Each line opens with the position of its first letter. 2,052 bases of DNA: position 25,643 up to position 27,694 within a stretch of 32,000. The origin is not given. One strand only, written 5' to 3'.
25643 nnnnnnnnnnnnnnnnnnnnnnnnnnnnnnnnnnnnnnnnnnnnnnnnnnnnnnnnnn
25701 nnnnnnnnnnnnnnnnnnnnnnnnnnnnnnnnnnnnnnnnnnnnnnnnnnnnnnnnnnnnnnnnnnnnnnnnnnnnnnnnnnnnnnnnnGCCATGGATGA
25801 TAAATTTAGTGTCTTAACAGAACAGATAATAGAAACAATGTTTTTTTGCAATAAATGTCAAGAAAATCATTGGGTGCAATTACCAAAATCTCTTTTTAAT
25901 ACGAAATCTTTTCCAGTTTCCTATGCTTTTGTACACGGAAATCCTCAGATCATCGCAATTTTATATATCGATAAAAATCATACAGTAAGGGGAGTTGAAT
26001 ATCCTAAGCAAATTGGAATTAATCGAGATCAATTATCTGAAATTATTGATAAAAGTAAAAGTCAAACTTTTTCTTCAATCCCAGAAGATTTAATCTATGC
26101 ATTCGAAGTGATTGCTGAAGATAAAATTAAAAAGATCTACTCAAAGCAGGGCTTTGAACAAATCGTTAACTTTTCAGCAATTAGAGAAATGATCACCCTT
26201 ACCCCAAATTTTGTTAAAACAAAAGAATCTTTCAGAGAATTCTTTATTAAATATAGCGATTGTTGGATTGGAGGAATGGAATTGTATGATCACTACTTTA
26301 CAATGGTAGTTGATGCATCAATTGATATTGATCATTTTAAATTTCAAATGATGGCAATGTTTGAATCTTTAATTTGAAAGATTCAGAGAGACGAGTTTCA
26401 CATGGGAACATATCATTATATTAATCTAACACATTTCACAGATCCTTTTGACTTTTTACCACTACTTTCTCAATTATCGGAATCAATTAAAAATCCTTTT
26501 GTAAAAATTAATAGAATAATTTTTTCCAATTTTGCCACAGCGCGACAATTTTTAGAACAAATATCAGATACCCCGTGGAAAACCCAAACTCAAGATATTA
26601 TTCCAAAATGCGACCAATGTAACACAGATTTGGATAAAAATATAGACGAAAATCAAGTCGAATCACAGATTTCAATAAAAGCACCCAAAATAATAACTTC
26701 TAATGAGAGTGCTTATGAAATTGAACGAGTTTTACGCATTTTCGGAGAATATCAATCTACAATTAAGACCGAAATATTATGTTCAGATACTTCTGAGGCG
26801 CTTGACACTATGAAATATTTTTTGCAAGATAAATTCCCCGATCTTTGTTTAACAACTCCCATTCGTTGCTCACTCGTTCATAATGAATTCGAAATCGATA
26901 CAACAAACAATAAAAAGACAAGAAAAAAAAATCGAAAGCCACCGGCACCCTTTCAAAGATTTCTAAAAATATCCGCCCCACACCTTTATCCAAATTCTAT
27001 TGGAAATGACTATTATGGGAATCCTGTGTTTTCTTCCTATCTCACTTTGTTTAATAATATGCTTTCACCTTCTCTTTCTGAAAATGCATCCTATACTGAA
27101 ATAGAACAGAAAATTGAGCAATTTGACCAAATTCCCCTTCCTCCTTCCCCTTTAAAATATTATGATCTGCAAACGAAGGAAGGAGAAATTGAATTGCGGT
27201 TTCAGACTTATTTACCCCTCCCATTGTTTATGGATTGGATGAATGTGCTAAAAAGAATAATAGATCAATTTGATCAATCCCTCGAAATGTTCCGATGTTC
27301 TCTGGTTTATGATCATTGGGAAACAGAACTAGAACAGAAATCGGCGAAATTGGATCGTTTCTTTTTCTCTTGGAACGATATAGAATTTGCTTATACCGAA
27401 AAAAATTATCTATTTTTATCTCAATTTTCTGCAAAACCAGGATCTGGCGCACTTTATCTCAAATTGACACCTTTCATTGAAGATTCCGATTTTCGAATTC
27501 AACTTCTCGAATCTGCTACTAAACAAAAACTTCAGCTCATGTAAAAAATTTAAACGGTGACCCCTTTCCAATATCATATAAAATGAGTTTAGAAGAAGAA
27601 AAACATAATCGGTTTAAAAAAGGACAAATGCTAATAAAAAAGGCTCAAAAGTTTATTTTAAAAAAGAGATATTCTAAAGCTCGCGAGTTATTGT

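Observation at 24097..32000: Chemotaxis-type cluster whose core is replaced by uncharacterised genes: best candidate for a novel CheY-linked module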

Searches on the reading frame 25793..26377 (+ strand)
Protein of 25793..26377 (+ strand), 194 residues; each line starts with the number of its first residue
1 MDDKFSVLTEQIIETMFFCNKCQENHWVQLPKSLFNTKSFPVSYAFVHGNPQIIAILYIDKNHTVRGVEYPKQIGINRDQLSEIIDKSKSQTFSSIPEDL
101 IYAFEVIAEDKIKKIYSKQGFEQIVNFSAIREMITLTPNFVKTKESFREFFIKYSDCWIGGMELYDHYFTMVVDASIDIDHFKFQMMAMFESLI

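Call 4: search_protein_families(library=pfam, proteins=[window:25793-26377:+], max_evalue=1)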
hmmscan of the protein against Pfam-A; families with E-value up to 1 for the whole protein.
window:25793-26377:+ (194 aa): 0 families

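Call 66: find_related_loci(query=A7, collection=metagenome_contigs, flank=10000)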
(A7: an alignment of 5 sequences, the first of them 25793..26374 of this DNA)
Query A7 (194 aa) in metagenome_contigs; peptide patterns used: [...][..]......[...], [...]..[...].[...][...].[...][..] (x = any residue, [..] = any of these).
600 stretches matched a pattern (row limit reached: there are more); 2 encode a relative of the query (tblastn E <= 1e-3); 2 distinct loci.
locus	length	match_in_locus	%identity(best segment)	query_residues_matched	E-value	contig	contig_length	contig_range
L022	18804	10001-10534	38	17-194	1e-46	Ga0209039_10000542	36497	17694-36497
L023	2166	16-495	41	35-194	3e-44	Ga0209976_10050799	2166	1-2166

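Call 100: search_protein_families(library=padloc, proteins=[window:25793-26374:+], max_evalue=0.01)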
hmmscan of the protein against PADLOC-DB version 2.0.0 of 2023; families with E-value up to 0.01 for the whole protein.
window:25793-26374:+ (194 aa): 0 families

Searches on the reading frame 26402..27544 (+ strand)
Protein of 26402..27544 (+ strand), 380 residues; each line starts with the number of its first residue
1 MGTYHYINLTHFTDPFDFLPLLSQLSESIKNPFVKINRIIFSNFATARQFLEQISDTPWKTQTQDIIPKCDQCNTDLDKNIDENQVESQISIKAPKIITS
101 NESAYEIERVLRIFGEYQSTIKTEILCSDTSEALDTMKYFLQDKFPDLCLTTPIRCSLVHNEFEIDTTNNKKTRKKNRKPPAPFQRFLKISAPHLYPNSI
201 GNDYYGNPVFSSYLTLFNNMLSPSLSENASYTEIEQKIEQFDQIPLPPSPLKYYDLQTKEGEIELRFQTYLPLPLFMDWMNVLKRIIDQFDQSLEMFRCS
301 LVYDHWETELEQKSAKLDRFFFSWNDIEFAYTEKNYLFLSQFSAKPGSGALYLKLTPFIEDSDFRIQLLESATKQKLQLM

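Call 4: search_protein_families(library=pfam, proteins=[window:26402-27544:+], max_evalue=1)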
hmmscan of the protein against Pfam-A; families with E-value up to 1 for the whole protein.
window:26402-27544:+ (380 aa): 1 family
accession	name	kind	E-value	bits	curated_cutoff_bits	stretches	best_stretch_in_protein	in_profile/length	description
PF14279.12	HNH_5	-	0.38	11.1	27.5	0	62-84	28-50/56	HNH endonuclease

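Call 19: find_homologous_proteins(query=window:26402-27541:+, max_evalue=0.001)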
Query window:26402-27541:+ (380 aa): 10 proteins with E <= 0.001 among 2620 candidates.
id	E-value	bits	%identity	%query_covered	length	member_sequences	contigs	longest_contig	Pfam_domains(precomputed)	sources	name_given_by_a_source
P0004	1.6e-254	862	100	100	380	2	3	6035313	-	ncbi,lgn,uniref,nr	ncbi:hypothetical protein NEF87_000402 [Candidatus Lokiarchaeum ossiferum]|uniref:Uncharacterized pr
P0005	6.0e-188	643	73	100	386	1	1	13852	-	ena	-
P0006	1.0e-70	257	39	98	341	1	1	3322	-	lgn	-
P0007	1.5e-67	246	39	96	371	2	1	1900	-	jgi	-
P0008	3.5e-65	239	37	98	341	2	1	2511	-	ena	-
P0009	2.3e-64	236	37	93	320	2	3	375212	-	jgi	jgi:hypothetical protein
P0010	1.4e-63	233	38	92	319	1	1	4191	-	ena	-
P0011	1.5e-61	227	38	98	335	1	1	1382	-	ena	-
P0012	5.0e-43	166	38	35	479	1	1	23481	-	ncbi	-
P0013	3.8e-42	163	40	64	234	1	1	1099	-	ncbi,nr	ncbi:MAG: hypothetical protein KAR20_11265, partial [Candidatus Heimdallarchaeota archaeon]|nr:hypot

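Call 20: find_encoding_contigs(protein=P0009, flank=10000, max_places=3)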
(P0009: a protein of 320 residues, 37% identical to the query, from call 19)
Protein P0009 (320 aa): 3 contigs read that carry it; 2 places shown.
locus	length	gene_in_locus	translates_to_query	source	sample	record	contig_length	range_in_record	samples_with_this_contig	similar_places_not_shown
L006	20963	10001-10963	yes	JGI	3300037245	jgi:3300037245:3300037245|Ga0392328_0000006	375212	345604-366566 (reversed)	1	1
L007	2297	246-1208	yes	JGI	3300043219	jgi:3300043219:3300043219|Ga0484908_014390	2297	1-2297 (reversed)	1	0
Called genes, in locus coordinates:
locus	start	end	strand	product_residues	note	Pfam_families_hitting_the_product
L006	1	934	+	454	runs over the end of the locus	PF03600:CitMHS, PF02040:ArsB (weak), PF03600:CitMHS (weak)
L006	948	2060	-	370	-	PF01555:N6_N4_Mtase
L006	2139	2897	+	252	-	PF01864:CarS-like, PF01148:CTP_transf_1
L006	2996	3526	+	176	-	-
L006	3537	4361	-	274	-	PF08797:HIRAN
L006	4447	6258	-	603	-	PF00664:ABC_membrane, PF00005:ABC_tran, PF02463:SMC_N (faint)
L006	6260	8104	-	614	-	PF00664:ABC_membrane, PF00005:ABC_tran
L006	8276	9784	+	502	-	-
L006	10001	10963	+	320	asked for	-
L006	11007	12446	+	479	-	PF07719:TPR_2 (faint), PF14938:SNAP (weak), PF17874:TPR_MalT (faint), PF10602:RPN7 (faint), PF13374:TPR_10 (faint), PF00515:TPR_1 (faint), PF13181:TPR_8 (faint), PF13424:TPR_12 (weak)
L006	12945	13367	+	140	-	-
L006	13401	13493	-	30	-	-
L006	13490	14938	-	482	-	PF12799:LRR_4 (faint), PF25019:LRR_R13L1-DRL21 (faint), PF13855:LRR_8 (weak), PF23598:LRR_14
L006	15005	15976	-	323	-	-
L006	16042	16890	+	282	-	-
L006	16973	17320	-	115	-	-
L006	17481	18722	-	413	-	PF07690:MFS_1, PF00083:Sugar_tr, PF07690:MFS_1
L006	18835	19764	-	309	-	PF00561:Abhydrolase_1, PF12146:Hydrolase_4, PF12697:Abhydrolase_6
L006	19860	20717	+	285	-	PF00106:adh_short, PF08659:KR (weak), PF13561:adh_short_C2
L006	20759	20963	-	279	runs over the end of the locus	PF00106:adh_short, PF08659:KR, PF23441:SDR, PF13561:adh_short_C2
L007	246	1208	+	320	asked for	-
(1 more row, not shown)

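Call 21: find_encoding_contigs(protein=P0012, flank=10000, max_places=3)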
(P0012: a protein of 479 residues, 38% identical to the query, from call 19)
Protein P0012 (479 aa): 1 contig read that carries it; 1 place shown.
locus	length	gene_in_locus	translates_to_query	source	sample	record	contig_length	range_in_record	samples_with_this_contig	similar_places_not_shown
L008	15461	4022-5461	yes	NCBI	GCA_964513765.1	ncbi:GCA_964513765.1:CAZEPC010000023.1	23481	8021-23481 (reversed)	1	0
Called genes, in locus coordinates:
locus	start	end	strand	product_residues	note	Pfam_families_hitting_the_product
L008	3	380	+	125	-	?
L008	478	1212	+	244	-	-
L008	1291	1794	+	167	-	-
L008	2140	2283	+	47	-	-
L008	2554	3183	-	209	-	-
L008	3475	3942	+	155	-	-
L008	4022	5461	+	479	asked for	-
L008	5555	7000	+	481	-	PF00515:TPR_1 (faint), PF07719:TPR_2 (faint), PF13174:TPR_6 (faint), PF13176:TPR_7 (faint), PF13181:TPR_8 (faint), PF13424:TPR_12, PF13428:TPR_14 (faint), PF17874:TPR_MalT (weak), +4 more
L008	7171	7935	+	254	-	PF02585:PIG-L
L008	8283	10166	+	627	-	PF16177:ACAS_N, PF00501:AMP-binding, PF13193:AMP-binding_C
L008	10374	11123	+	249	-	PF20181:DUF6544, PF21900:DUF6920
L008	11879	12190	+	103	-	-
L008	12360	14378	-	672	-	PF00122:E1-E2_ATPase, PF08282:Hydrolase_3 (faint), PF00702:Hydrolase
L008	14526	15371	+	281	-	-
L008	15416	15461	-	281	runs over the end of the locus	PF02811:PHP, PF13263:PHP_C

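Call 22: find_encoding_contigs(protein=P0005, flank=10000, max_places=3)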
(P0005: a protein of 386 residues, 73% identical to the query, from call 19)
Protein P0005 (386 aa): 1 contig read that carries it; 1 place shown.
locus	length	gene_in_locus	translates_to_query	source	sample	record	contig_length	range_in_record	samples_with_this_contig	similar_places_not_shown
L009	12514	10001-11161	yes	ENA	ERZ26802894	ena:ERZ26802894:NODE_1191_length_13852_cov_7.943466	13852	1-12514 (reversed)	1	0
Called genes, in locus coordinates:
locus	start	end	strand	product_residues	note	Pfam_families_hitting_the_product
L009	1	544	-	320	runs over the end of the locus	PF13353:Fer4_12, PF00037:Fer4 (weak), PF13237:Fer4_10, PF12838:Fer4_7, PF13187:Fer4_9, PF00037:Fer4 (weak), PF04055:Radical_SAM, PF12837:Fer4_6 (weak), +5 more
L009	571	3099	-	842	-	PF02901:PFL-like, PF01228:Gly_radical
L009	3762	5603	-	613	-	PF00664:ABC_membrane, PF02463:SMC_N (faint), PF00005:ABC_tran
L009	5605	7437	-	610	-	PF00664:ABC_membrane, PF00005:ABC_tran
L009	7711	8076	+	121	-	PF00072:Response_reg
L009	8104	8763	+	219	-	-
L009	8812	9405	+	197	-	-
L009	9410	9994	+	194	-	-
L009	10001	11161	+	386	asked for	-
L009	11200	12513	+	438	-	?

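Call 28: find_related_loci(query=A2, collection=genome_contigs, flank=10000)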
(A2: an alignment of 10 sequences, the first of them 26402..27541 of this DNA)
Query A2 (380 aa) in genome_contigs; peptide patterns used: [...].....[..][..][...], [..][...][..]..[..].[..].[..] (x = any residue, [..] = any of these).
82 stretches matched a pattern; 2 encode a relative of the query (tblastn E <= 1e-3); 2 distinct loci.
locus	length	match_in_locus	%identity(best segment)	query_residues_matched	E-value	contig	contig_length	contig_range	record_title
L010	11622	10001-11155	39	1-379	9e-83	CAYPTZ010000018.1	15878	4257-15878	MAG TPA_asm: uncultured archaeon isolate binchicken_co116_149 genome assembly, contig: NODE_3719_length_15878_cov_4.8177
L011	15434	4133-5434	38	5-372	2e-25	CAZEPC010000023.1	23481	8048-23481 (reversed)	MAG TPA_asm: uncultured archaeon isolate binchicken_co13_463 genome assembly, contig: NODE_2831_length_23481_cov_4.82318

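Call 48: search_protein_families(library=ncbifam, proteins=[window:26402-27541:+], max_evalue=0.1)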
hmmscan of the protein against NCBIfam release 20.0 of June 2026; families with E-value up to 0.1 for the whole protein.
window:26402-27541:+ (380 aa): 0 families

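Call 85: search_solved_structures(query=A8, max_evalue=10)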
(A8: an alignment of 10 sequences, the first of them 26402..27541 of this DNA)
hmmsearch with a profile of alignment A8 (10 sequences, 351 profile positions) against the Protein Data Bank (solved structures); distinct sequences matched with E-value up to 10: 0.

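Call 86: predict_structure(alignment_id=A8)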
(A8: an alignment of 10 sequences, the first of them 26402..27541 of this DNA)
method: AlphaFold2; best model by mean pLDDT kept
length: 380 residues; sequences in the alignment: 10
mean_pLDDT: 75.0   pTM: 0.78
mean pLDDT of the five models: 75.0, 67.6, 65.2, 63.8, 49.9
residues with pLDDT >= 90: 95; 70-90: 167; 50-70: 75; < 50: 43
segments of 3 or more residues with pLDDT < 50: 1-3, 61-89, 170-176, 249-251
pLDDT, mean of each block of 10 residues (from residue 1): 58 84 82 90 92 74 36 34 37 86 90 88 90 93 89 89 63 55 93 92 80 78 59 73 64 59 90 91 91 88 72 63 82 73 66 68 71 67
secondary structure, 60 per line:
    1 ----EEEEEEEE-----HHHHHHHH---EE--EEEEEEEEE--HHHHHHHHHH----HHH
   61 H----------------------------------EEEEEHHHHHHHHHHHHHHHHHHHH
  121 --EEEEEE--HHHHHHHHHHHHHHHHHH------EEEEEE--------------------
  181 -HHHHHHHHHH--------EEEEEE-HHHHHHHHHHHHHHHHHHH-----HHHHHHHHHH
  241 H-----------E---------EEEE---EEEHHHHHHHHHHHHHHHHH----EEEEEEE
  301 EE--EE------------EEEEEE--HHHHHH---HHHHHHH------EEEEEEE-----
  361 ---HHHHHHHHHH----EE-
elements in order: E5-12 H18-25 E33-41 H44-53 H58-61 E96-100 H101-120 E123-128 H131-148 E155-160 H182-191 E200-205 H207-225 H231-241 E263-266 E270-272 H273-289 E294-302 E319-324 H327-332 H336-342 E349-355 H364-373

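Call 88: fold_search(model_id=the predicted structure, library=pdb)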
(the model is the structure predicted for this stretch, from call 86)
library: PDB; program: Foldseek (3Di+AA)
matches with E <= 10: 607; with E <= 0.001: 0
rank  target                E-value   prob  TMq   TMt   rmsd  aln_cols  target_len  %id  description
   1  7a0a_D                2.0e-02  0.11  0.15  0.13  20.9       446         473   10  Crystal structure of mouse CSAD in apo form (released 2021-08-18)
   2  2r1r_A                2.4e-02  0.20  0.14  0.09  17.1       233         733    5  RIBONUCLEOTIDE REDUCTASE R1 PROTEIN WITH DTTP OCCUPYING THE SPECIFICITY SITE FROM ESCHERICHIA COLI (released 1998-01-28)
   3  6zek_D                5.6e-02  0.08  0.14  0.12  21.3       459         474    8  Crystal structure of mouse CSAD (released 2021-04-28)
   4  7r1r_A                7.1e-02  0.14  0.14  0.09  16.3       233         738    6  RIBONUCLEOTIDE REDUCTASE E441Q MUTANT R1 PROTEIN FROM ESCHERICHIA COLI (released 1998-03-18)
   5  9u47_A                8.0e-02  0.12  0.19  0.22  16.2       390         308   10  Cryo-EM structure of spMETTL16 in complex with U6 snRNA_delta17 (released 2025-08-06)
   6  2x0x_A                8.5e-02  0.13  0.14  0.08  17.9       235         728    6  Ribonucleotide reductase R1 subunit of E. coli to 2.3 A resolution (released 2010-01-26)
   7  1r1r_A                9.0e-02  0.15  0.15  0.09  17.0       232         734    5  RIBONUCLEOTIDE REDUCTASE R1 PROTEIN MUTANT Y730F WITH A REDUCED ACTIVE SITE FROM ESCHERICHIA COLI (released 1998-01-28)
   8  8vhu_B                9.5e-02  0.13  0.14  0.08  17.8       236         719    7  Crystal structure of dATP bound E. coli class Ia ribonucleotide reductase alpha construct fused with the C-terminal ta (released 2024-09-04)
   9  9u48_A                9.5e-02  0.10  0.18  0.20  17.8       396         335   10  Cryo-EM structure of spMETTL16 in complex with U6 snRNA and SAM (released 2025-08-06)
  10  2xax_A                1.5e-01  0.12  0.15  0.09  16.8       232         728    8  Ribonucleotide reductase Y730NO2Y and Y731A modified R1 subunit of E. coli (released 2010-04-14)
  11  3zbp                  1.5e-01  0.11  0.13  0.16  21.3       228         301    9  Monomeric subunit of TubZ from Bacteriophage PhiKZ (released 2013-04-03)
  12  5r1r_A                1.6e-01  0.12  0.15  0.09  16.9       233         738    5  RIBONUCLEOTIDE REDUCTASE E441A MUTANT R1 PROTEIN FROM ESCHERICHIA COLI (released 1998-03-18)
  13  6r1r_A                1.7e-01  0.12  0.15  0.09  17.0       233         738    5  RIBONUCLEOTIDE REDUCTASE E441D MUTANT R1 PROTEIN FROM ESCHERICHIA COLI (released 1998-03-18)
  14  8vhu_A                1.7e-01  0.10  0.14  0.08  16.8       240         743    8  Crystal structure of dATP bound E. coli class Ia ribonucleotide reductase alpha construct fused with the C-terminal ta (released 2024-09-04)
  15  3uus_A                1.8e-01  0.10  0.14  0.09  16.7       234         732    6  Crystal structure of the dATP inhibited E. coli class Ia ribonucleotide reductase complex (released 2011-12-21)
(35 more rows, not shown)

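Call 100: search_protein_families(library=padloc, proteins=[window:26402-27541:+], max_evalue=0.01)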
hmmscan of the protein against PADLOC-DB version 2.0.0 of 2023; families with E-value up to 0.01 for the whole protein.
window:26402-27541:+ (380 aa): 0 families
